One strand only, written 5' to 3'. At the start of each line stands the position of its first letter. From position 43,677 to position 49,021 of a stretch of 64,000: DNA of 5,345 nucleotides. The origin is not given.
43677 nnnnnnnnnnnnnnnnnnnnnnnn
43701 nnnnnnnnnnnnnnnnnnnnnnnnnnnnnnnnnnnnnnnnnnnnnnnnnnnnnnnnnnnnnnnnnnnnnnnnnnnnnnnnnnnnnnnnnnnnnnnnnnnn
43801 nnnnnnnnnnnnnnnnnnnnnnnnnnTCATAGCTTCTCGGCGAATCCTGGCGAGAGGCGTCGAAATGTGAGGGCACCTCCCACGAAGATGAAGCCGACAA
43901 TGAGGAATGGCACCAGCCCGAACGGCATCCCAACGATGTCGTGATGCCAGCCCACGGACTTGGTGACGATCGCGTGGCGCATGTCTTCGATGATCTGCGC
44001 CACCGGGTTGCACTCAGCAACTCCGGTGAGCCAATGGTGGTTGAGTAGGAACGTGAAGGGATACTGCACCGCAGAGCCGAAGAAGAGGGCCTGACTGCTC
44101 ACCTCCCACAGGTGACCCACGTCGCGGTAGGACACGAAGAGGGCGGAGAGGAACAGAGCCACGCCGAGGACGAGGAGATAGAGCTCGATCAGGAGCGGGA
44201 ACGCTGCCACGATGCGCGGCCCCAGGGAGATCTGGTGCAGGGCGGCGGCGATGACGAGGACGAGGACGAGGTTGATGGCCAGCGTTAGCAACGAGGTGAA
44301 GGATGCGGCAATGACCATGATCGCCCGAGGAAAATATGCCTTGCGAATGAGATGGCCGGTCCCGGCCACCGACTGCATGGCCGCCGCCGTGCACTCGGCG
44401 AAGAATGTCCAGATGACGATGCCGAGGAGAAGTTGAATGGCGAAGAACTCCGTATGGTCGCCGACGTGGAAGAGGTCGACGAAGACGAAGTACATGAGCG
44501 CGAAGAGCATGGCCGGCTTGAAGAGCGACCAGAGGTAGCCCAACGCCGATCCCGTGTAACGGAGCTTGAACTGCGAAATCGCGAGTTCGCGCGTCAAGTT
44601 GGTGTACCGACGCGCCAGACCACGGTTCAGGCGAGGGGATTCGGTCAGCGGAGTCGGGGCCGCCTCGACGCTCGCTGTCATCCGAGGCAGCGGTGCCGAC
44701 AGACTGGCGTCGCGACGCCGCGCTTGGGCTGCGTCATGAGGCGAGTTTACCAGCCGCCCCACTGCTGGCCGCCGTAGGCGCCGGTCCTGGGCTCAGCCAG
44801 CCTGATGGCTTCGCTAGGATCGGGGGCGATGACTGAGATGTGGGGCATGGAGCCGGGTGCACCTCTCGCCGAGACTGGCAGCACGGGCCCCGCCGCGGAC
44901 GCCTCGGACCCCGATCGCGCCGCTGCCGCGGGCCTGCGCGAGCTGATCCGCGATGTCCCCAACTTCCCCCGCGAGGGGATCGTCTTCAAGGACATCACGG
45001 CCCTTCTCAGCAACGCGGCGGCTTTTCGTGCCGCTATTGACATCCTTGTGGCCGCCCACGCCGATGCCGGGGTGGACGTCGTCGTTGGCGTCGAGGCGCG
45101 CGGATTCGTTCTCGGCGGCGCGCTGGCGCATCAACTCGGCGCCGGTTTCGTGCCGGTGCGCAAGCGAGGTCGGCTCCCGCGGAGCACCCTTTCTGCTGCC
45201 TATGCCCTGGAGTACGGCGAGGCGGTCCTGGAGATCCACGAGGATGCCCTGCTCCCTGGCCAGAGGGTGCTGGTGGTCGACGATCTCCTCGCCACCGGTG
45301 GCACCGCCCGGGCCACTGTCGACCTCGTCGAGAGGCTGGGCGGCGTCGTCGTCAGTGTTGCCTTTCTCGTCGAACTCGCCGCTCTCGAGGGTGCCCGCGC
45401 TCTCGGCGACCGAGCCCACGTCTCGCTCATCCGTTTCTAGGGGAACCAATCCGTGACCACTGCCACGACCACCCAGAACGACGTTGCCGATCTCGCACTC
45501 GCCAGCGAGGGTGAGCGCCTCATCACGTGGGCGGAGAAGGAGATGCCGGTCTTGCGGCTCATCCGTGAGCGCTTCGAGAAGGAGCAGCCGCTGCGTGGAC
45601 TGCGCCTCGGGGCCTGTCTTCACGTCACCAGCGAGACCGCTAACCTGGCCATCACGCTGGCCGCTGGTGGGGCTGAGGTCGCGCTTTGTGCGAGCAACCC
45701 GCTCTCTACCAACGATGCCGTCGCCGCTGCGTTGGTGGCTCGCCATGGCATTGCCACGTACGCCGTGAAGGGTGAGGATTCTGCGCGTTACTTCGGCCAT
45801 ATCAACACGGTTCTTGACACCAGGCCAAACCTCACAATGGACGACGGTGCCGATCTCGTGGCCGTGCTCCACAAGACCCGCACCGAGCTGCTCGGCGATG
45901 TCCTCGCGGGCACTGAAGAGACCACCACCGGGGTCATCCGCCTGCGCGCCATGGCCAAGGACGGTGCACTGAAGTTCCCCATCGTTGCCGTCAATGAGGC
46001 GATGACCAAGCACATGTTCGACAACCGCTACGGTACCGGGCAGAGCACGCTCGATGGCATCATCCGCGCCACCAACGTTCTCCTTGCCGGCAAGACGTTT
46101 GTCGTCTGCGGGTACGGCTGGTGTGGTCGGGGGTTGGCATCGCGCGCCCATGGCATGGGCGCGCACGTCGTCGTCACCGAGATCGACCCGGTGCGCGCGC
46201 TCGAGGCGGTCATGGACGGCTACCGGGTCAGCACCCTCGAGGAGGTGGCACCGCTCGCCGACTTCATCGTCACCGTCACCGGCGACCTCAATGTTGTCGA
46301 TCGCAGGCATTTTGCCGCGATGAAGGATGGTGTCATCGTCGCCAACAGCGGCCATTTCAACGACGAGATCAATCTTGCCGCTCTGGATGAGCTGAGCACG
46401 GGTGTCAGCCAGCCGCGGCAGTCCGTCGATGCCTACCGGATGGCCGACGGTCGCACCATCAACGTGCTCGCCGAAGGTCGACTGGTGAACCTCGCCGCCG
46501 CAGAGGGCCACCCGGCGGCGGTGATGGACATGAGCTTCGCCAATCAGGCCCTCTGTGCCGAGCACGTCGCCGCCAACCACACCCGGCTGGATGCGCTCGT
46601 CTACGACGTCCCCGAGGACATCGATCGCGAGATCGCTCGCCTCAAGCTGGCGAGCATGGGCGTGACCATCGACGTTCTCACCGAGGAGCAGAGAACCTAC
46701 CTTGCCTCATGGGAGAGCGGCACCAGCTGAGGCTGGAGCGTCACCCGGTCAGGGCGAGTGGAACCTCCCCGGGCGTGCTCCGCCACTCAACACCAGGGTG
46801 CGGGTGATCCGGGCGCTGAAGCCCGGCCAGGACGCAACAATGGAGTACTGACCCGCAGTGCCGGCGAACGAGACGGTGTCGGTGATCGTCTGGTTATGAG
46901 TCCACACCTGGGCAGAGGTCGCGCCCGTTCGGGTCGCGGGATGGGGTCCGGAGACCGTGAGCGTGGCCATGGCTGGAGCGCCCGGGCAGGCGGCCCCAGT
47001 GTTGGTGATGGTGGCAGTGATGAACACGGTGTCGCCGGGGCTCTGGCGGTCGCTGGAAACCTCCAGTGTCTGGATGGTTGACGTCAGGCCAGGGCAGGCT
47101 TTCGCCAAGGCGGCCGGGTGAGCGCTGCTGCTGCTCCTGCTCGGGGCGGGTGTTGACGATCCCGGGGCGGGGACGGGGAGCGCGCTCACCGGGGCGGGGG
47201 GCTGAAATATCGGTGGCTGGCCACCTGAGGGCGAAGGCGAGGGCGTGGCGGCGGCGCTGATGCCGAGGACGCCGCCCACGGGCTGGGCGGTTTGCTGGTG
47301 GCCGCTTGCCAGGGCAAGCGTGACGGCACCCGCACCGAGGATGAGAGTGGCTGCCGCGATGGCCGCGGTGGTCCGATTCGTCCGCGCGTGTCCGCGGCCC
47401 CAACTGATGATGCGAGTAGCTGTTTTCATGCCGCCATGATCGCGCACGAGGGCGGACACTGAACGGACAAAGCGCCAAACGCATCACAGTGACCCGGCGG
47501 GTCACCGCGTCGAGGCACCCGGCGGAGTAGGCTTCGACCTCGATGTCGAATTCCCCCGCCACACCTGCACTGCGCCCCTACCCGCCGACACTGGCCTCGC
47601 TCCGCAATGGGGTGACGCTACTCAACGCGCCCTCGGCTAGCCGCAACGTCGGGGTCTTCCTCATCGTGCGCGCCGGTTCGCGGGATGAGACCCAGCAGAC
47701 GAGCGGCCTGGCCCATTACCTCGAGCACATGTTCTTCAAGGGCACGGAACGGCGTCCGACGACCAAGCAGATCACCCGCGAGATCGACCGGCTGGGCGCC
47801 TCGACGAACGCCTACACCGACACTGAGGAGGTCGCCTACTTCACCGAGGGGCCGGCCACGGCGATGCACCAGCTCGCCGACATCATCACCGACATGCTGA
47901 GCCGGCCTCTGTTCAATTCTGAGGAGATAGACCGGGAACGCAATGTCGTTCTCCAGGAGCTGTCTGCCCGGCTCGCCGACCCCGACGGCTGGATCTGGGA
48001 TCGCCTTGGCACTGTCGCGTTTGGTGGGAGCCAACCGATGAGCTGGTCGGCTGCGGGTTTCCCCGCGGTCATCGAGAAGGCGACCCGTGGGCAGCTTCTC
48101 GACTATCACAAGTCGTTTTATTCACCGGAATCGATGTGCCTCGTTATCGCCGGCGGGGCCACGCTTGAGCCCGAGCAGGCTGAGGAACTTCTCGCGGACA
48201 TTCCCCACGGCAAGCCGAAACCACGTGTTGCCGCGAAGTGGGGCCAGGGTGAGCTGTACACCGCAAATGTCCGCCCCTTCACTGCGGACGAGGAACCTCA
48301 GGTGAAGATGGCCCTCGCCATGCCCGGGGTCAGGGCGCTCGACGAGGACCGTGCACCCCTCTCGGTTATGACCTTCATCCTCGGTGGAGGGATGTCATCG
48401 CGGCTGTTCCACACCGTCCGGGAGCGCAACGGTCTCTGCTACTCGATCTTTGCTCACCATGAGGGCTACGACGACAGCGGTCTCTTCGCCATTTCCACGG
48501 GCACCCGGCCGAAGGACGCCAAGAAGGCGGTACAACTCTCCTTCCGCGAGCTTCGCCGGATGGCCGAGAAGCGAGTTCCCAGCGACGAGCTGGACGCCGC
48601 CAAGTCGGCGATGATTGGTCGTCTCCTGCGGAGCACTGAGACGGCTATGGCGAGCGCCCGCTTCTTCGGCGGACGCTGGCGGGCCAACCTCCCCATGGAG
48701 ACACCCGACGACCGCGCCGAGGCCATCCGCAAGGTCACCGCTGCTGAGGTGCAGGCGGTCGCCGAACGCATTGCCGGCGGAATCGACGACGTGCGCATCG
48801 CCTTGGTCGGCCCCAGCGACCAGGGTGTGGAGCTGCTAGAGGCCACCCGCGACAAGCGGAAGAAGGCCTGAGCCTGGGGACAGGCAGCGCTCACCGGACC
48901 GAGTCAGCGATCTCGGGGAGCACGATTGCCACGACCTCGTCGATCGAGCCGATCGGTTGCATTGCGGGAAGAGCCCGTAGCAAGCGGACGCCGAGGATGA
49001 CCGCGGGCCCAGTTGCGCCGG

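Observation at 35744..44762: Eleven-gene, tightly coupled minus-strand operon: Wzm/Wzt ABC exporter, WXG-like pair, hypothetical, four GT4 glycosyltransferases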

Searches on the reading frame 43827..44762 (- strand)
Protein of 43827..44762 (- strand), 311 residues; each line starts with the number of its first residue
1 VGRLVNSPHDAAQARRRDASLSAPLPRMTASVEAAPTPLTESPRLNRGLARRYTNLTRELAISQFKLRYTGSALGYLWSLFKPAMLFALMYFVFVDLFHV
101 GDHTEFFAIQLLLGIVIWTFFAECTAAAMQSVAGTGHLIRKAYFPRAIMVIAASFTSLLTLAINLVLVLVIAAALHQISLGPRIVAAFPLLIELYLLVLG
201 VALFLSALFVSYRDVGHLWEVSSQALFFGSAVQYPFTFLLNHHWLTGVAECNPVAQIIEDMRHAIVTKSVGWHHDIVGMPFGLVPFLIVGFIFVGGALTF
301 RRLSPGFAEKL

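Call 4: search_protein_families(library=pfam, proteins=[window:43827-44762:-], max_evalue=0.01)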
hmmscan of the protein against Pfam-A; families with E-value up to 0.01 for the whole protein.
window:43827-44762:- (311 aa): 1 family
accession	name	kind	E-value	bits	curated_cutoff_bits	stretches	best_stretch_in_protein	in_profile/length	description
PF01061.29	ABC2_membrane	-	5.7e-14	52.6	26.9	1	60-264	6-209/211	ABC-2 type transporter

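Call 5: search_protein_families(library=ncbifam, proteins=[window:43827-44762:-], max_evalue=0.01)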
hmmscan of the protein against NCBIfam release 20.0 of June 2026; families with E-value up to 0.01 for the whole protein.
window:43827-44762:- (311 aa): 1 family
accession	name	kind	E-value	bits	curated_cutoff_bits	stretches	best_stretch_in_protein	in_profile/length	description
NF050109.1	galactan_ABC_perm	equivalog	1.4e-16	60.9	380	1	53-288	20-256/272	galactan export ABC transporter permease subunit Wzm/RfbD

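Call 66: search_protein_families(library=padloc, proteins=[window:43827-44681:-], max_evalue=0.001)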
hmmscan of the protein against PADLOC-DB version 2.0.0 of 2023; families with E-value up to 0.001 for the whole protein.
window:43827-44681:- (284 aa): 0 families

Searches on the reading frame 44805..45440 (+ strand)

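Call 11: search_protein_families(library=pfam, proteins=[window:44805-45440:+], max_evalue=0.001)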
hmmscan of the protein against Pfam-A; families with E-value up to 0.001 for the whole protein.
window:44805-45440:+ (211 aa): 2 families
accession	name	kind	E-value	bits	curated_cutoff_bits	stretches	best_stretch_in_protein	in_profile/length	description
PF00156.33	Pribosyltran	-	1.8e-17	63.5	26.3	1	65-190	3-125/158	Phosphoribosyl transferase domain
PF14681.12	UPRTase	-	0.00016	21.7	27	1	151-203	119-171/206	Uracil phosphoribosyltransferase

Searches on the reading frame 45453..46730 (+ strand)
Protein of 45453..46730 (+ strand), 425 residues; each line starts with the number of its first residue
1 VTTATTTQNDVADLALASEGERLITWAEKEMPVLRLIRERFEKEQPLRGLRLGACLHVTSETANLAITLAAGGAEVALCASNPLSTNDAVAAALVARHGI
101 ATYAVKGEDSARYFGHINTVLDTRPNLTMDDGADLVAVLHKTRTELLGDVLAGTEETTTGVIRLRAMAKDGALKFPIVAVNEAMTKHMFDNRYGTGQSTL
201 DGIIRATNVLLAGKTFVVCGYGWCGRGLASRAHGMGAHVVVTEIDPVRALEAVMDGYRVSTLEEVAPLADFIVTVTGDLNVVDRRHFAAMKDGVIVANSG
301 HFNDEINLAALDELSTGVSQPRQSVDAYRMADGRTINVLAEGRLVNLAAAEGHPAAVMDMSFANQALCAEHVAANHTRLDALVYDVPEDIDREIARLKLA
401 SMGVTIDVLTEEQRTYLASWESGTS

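Call 11: search_protein_families(library=pfam, proteins=[window:45453-46730:+], max_evalue=0.001)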
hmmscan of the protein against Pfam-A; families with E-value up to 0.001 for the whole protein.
window:45453-46730:+ (425 aa): 4 families
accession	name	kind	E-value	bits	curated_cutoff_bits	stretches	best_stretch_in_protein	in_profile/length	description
PF05221.23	AdoHcyase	-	2.6e-58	198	25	2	10-143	3-140/299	S-adenosyl-L-homocysteine hydrolase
PF00670.27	AdoHcyase_NAD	-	7.6e-54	182.6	27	1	191-351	1-161/162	S-adenosyl-L-homocysteine hydrolase, NAD binding domain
PF02826.25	2-Hacid_dh_C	-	4.6e-10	39.6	25.1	1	209-300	32-127/178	D-isomer specific 2-hydroxyacid dehydrogenase, NAD binding domain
PF07991.19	KARI_N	-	9.8e-05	22.4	20.6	1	211-279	2-71/165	Acetohydroxy acid isomeroreductase, NADPH-binding domain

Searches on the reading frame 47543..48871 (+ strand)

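Call 11: search_protein_families(library=pfam, proteins=[window:47543-48871:+], max_evalue=0.001)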
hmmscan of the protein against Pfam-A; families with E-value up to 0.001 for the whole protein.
window:47543-48871:+ (442 aa): 2 families
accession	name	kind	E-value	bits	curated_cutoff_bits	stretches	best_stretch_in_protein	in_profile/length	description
PF05193.26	Peptidase_M16_C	-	2.9e-39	135.2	23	1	180-356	2-180/181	Peptidase M16 inactive domain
PF00675.25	Peptidase_M16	-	3.3e-30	105.4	22.3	1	33-147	10-123/149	Insulinase (Peptidase family M16)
